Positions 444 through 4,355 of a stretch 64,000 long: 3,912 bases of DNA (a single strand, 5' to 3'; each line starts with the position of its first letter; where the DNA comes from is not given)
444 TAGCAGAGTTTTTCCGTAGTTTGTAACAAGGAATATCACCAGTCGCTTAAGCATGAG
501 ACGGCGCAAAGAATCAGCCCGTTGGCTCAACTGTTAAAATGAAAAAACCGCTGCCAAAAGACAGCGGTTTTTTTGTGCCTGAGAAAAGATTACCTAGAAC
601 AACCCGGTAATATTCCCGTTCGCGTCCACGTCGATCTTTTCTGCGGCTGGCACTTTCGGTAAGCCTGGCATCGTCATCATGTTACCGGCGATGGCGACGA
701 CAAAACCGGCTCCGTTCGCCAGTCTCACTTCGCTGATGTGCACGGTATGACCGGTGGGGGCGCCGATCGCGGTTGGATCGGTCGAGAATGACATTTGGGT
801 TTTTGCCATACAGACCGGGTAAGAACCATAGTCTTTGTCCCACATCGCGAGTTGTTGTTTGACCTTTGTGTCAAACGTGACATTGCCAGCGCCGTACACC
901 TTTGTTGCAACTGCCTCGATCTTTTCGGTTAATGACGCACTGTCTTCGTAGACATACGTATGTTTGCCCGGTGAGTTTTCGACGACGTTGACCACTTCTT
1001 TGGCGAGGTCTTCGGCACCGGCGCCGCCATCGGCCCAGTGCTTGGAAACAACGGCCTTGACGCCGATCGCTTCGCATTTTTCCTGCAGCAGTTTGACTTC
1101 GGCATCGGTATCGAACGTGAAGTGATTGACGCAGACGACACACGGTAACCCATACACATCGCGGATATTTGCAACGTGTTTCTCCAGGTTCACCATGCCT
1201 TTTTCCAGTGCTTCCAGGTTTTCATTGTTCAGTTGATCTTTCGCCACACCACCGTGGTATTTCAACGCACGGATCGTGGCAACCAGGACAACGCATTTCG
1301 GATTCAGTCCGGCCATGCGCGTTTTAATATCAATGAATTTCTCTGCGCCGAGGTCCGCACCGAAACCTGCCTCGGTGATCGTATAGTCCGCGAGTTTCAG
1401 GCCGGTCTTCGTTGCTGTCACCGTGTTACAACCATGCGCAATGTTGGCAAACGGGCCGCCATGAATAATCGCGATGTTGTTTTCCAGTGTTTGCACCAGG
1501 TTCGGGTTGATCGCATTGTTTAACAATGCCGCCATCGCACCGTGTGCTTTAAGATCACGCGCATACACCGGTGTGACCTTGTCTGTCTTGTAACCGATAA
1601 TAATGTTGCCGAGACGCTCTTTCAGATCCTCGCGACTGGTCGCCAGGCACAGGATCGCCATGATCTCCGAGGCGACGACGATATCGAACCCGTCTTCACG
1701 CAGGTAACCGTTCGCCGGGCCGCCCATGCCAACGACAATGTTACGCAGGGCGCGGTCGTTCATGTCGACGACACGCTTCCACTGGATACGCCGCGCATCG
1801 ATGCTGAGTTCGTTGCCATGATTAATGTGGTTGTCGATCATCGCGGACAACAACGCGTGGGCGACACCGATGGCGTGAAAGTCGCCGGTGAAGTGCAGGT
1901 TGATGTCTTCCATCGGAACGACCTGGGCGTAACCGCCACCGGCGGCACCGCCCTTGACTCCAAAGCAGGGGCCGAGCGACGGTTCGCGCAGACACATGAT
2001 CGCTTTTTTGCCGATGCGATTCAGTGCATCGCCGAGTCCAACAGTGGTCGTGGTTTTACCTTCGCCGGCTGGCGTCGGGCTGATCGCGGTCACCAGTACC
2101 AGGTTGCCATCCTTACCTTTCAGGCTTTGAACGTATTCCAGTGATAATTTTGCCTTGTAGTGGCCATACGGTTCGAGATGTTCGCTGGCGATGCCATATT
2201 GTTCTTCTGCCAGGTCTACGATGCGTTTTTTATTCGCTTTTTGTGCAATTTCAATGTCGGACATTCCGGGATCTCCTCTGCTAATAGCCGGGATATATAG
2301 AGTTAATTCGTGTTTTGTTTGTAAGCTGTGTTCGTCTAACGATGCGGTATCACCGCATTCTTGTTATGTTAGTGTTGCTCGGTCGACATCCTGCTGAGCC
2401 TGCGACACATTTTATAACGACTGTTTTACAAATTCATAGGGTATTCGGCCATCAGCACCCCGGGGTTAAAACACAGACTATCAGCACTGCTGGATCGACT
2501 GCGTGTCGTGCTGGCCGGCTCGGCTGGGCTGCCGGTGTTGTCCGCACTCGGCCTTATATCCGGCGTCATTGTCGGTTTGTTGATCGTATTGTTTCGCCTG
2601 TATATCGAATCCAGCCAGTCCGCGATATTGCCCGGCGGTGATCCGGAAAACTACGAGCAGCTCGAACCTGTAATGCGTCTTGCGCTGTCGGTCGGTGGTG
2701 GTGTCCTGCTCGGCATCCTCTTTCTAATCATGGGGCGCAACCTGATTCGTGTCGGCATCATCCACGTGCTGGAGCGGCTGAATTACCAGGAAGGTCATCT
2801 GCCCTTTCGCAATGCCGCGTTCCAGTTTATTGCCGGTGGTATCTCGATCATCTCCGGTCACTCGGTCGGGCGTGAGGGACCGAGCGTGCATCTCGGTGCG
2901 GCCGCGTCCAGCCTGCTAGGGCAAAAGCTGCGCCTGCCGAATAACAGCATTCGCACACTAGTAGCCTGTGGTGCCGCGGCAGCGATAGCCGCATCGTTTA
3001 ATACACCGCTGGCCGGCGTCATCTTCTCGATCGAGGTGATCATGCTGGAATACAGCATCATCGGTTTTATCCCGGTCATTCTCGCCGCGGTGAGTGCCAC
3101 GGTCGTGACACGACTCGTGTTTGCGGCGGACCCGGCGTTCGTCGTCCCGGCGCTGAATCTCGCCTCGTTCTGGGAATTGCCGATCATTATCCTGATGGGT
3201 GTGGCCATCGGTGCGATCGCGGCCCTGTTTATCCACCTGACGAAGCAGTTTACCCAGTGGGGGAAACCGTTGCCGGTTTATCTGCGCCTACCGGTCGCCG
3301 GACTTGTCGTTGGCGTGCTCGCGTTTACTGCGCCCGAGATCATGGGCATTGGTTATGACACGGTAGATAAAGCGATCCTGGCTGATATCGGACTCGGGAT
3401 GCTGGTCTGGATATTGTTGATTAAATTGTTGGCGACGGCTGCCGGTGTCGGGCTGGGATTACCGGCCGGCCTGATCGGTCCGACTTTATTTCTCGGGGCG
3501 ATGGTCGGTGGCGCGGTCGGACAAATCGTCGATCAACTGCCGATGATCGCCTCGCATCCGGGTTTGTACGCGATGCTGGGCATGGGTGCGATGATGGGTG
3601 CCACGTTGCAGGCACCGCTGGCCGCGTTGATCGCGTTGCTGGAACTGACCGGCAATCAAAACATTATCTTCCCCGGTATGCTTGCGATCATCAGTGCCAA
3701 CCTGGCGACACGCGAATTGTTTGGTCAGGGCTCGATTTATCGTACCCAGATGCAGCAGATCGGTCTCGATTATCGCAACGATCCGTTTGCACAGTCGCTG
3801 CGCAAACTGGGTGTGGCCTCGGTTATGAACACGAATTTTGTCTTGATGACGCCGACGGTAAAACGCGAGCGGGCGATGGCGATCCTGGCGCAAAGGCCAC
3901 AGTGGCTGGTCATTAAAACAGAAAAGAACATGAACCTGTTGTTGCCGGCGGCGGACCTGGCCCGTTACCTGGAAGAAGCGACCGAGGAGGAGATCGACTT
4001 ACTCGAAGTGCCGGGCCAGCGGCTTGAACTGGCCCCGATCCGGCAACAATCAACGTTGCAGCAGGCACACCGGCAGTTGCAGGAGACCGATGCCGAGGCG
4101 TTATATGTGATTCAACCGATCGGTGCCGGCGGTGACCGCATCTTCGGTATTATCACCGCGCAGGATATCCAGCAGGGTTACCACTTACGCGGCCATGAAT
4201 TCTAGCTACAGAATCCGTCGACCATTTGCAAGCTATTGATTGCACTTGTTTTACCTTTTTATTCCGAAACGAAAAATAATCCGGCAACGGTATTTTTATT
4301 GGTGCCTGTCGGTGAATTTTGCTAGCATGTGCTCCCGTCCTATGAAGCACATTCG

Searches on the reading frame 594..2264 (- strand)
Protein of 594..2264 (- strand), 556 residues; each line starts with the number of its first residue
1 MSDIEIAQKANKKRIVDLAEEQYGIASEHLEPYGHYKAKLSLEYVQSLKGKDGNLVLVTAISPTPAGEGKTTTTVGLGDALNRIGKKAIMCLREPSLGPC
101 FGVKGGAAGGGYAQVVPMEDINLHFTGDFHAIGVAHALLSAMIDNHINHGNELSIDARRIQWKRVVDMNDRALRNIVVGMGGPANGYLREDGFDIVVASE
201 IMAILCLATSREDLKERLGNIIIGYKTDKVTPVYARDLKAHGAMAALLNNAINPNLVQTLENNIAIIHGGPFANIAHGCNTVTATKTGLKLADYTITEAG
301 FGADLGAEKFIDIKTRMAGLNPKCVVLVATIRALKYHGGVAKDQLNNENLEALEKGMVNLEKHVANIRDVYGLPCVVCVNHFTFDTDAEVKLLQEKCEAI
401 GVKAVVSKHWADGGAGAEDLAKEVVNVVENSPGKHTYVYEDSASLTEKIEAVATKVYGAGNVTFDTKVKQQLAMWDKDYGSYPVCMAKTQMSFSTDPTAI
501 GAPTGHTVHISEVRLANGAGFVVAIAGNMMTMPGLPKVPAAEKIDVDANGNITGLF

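Call 66: search_protein_families(library=pfam, proteins=[window:594-2264:-], max_evalue=0.00001)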
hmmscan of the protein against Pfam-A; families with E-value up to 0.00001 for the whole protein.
window:594-2264:- (556 aa): 1 family
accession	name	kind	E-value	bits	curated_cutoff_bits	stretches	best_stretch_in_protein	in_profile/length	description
PF01268.25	FTHFS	-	1.1e-261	869.4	27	1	1-556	1-556/556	Formate--tetrahydrofolate ligase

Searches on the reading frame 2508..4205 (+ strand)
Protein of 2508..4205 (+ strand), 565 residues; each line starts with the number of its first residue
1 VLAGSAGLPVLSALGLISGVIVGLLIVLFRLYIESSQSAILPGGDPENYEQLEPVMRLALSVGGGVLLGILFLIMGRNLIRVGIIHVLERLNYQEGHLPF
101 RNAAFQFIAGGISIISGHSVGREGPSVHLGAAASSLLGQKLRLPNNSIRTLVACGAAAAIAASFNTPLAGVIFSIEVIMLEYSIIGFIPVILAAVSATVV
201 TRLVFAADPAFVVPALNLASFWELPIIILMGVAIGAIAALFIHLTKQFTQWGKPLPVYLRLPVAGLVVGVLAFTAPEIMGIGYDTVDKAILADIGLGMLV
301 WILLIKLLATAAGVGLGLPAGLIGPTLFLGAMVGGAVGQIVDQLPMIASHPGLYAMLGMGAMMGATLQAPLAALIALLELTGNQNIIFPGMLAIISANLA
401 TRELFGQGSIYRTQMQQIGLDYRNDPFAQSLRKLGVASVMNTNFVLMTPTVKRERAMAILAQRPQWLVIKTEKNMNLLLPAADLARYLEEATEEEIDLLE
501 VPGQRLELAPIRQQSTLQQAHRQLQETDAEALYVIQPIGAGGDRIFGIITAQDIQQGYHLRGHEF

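Call 66: search_protein_families(library=pfam, proteins=[window:2508-4205:+], max_evalue=0.00001)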
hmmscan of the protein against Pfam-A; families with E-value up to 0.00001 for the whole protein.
window:2508-4205:+ (565 aa): 1 family
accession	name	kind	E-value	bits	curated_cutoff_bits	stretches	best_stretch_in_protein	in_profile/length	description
PF00654.25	Voltage_CLC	-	3.3e-86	290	24.8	1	66-401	3-345/346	Voltage gated chloride channel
